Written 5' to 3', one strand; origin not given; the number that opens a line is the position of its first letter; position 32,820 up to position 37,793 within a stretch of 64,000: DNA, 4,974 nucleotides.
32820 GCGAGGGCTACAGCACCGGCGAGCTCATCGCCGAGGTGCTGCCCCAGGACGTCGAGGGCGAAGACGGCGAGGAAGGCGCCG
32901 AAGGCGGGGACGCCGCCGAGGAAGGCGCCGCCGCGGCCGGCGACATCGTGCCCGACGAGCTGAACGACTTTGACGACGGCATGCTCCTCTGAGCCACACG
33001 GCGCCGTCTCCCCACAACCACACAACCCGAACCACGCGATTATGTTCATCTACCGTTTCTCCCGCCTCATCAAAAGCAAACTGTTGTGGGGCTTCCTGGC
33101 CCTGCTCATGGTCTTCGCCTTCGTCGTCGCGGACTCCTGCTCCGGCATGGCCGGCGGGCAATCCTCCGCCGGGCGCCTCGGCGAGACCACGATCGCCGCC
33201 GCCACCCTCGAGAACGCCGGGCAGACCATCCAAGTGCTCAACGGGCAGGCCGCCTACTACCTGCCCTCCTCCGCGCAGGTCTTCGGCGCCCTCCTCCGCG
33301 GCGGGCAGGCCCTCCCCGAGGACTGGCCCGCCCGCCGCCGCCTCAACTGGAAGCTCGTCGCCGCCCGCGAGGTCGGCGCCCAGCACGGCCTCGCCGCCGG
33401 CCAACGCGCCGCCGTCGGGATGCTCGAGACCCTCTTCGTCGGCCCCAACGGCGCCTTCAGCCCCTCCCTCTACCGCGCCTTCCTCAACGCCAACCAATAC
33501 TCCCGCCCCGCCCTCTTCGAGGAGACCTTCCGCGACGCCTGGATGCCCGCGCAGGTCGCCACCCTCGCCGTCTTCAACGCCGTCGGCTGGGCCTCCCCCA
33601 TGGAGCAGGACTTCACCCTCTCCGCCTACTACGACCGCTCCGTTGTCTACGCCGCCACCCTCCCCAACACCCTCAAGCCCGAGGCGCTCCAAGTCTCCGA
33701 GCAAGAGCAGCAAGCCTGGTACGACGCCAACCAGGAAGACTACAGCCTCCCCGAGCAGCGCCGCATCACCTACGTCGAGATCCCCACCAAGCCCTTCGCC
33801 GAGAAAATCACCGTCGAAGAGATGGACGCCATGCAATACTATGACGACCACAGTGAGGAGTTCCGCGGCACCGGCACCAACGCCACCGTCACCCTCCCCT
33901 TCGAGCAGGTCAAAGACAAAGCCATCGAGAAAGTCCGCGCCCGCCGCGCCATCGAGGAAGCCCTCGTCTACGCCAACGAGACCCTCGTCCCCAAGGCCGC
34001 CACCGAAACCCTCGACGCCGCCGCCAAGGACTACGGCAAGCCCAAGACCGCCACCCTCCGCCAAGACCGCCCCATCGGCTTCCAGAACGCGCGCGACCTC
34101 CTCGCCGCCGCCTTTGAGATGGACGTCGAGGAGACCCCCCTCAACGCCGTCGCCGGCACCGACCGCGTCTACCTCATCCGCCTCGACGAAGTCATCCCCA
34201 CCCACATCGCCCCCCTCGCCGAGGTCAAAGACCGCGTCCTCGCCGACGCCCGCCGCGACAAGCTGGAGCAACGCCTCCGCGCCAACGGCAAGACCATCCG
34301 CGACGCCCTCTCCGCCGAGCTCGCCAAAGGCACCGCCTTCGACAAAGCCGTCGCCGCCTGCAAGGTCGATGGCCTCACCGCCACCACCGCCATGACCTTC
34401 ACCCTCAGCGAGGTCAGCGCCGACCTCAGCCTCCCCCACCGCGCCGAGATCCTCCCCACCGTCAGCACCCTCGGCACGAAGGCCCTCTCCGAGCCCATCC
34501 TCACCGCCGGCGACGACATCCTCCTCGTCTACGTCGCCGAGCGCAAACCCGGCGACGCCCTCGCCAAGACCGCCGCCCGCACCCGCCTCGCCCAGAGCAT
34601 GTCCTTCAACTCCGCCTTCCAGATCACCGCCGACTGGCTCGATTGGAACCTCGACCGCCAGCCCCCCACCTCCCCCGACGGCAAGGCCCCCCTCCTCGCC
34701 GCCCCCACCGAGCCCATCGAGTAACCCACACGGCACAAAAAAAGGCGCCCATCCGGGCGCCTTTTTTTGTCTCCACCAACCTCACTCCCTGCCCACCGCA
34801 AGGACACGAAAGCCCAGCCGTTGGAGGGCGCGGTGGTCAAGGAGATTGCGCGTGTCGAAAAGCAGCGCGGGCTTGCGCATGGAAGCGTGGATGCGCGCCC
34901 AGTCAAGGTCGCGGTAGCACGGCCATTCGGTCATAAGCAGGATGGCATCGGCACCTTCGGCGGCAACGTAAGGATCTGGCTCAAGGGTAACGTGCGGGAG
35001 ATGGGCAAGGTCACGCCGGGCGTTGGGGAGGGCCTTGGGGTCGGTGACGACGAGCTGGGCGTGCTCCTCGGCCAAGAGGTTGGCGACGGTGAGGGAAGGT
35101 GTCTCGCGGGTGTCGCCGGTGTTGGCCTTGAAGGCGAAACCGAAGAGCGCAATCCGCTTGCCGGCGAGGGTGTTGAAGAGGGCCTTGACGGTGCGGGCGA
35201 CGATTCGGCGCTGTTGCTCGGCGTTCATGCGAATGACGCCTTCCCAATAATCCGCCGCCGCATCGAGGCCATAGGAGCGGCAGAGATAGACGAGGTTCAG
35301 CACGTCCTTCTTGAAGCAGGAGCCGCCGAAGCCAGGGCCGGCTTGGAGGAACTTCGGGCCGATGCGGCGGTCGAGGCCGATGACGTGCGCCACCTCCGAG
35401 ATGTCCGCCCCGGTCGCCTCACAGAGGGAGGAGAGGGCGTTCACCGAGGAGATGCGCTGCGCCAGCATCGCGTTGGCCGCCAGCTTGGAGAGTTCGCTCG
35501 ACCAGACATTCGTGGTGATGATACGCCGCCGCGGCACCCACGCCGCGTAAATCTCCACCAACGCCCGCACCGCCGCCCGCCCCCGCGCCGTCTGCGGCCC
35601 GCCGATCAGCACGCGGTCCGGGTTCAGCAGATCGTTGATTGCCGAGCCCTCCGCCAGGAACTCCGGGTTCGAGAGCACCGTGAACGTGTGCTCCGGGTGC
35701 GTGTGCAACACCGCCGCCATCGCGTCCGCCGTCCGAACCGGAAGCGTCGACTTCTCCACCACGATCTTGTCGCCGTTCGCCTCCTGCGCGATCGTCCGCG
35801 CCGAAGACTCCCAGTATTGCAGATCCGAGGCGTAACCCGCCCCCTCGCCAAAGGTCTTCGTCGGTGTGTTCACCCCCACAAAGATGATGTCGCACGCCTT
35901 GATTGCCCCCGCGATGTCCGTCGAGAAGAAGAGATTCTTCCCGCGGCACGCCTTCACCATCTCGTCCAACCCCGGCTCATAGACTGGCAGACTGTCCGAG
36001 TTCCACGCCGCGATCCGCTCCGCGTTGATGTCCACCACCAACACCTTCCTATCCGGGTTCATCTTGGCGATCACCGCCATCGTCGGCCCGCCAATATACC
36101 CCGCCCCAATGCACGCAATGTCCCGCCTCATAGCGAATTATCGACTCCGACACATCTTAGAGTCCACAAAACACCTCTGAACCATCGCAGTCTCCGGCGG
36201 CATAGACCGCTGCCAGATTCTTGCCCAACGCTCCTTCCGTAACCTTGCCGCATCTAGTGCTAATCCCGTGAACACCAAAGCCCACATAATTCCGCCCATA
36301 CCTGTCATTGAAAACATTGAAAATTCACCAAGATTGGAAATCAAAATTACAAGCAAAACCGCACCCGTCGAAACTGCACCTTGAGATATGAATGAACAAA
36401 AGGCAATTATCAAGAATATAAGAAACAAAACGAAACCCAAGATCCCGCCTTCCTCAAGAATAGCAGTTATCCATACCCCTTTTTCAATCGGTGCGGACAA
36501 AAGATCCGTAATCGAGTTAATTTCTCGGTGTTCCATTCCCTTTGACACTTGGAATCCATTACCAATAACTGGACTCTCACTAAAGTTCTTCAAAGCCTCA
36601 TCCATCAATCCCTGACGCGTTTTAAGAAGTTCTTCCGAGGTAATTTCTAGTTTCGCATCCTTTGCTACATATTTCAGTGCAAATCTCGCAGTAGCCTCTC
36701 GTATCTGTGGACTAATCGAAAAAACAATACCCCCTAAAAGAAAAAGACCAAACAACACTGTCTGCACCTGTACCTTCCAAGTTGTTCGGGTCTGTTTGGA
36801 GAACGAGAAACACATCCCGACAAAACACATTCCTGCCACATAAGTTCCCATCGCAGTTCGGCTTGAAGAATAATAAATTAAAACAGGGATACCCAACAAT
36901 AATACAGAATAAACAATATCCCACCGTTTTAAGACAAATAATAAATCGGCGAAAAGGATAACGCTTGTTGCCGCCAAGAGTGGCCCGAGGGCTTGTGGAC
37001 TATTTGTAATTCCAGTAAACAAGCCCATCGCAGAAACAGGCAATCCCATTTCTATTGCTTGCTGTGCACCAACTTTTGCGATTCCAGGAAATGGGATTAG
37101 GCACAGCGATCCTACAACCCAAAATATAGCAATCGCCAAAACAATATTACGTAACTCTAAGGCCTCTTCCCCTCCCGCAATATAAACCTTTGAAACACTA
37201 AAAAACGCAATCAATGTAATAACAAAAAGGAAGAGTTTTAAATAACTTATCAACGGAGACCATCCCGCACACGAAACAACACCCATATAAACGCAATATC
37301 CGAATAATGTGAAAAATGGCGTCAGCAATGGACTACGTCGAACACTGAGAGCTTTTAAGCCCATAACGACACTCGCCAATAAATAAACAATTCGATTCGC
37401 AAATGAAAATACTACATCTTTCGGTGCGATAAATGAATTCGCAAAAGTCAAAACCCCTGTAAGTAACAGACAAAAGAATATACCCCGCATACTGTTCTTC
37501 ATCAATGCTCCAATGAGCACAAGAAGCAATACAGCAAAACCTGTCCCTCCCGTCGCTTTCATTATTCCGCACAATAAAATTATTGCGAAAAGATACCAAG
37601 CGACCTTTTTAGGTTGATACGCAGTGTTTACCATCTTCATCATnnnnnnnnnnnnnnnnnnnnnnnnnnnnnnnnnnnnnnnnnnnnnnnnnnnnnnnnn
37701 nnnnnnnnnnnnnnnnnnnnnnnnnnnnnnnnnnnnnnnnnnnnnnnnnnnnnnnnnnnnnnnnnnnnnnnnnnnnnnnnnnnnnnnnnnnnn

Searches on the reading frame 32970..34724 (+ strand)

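Call 9: search_protein_families(library=pfam, max_evalue=0.001, proteins=[window:32970-34724:+])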
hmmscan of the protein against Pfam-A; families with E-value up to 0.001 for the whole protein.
window:32970-34724:+ (584 aa): 2 families
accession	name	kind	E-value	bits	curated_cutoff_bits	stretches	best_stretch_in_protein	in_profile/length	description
PF13145.12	Rotamase_2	-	4.8e-18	66.5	27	2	287-421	6-121/121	PPIC-type PPIASE domain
PF13624.11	SurA_N_3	-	0.00044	20.6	27.2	0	155-193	120-158/162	SurA-like N-terminal domain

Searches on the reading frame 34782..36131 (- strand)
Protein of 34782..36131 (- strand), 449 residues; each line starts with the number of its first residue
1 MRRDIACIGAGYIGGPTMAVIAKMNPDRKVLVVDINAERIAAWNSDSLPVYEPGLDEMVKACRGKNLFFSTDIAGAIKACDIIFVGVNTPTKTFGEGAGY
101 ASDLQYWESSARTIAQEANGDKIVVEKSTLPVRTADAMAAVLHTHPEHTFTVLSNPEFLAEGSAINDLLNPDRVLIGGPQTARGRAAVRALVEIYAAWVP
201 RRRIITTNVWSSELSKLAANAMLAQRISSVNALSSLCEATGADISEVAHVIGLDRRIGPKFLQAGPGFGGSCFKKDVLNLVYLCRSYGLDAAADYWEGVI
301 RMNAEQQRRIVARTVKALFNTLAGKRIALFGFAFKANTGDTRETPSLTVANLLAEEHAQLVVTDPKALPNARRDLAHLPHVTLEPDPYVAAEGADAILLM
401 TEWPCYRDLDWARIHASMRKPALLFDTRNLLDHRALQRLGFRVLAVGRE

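Call 9: search_protein_families(library=pfam, max_evalue=0.001, proteins=[window:34782-36131:-])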
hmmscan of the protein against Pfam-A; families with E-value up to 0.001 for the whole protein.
window:34782-36131:- (449 aa): 3 families
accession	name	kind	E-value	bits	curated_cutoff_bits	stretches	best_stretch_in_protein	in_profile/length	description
PF03721.20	UDPG_MGDP_dh_N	-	4.9e-58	196.2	27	1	4-184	2-181/187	UDP-glucose/GDP-mannose dehydrogenase family, NAD binding domain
PF00984.24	UDPG_MGDP_dh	-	1.7e-32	111.8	25.4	1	210-304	1-93/94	UDP-glucose/GDP-mannose dehydrogenase family, central domain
PF03720.21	UDPG_MGDP_dh_C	-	3.6e-30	104.8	30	1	328-433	1-103/103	UDP-glucose/GDP-mannose dehydrogenase family, UDP binding domain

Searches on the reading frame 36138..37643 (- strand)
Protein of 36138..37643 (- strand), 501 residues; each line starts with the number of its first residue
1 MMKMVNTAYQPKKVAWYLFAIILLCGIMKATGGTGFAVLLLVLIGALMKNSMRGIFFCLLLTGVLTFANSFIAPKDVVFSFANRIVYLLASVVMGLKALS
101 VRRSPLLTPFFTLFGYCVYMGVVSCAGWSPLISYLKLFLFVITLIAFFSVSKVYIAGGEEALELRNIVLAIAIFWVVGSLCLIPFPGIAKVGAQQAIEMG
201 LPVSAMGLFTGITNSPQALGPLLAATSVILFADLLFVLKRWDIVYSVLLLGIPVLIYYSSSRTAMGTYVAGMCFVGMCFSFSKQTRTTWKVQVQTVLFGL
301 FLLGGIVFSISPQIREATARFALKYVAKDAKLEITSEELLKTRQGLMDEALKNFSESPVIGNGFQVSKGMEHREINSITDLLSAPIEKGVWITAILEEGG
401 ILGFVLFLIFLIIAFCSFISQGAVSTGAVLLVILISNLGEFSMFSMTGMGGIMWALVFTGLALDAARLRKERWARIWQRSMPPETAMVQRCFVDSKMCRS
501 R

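Call 9: search_protein_families(library=pfam, max_evalue=0.001, proteins=[window:36138-37643:-])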
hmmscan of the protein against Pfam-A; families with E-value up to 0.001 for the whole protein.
window:36138-37643:- (501 aa): 1 family
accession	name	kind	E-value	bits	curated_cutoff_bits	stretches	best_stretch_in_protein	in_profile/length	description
PF04932.20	Wzy_C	-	1e-05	25.8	31.7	1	250-363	5-104/149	O-Antigen ligase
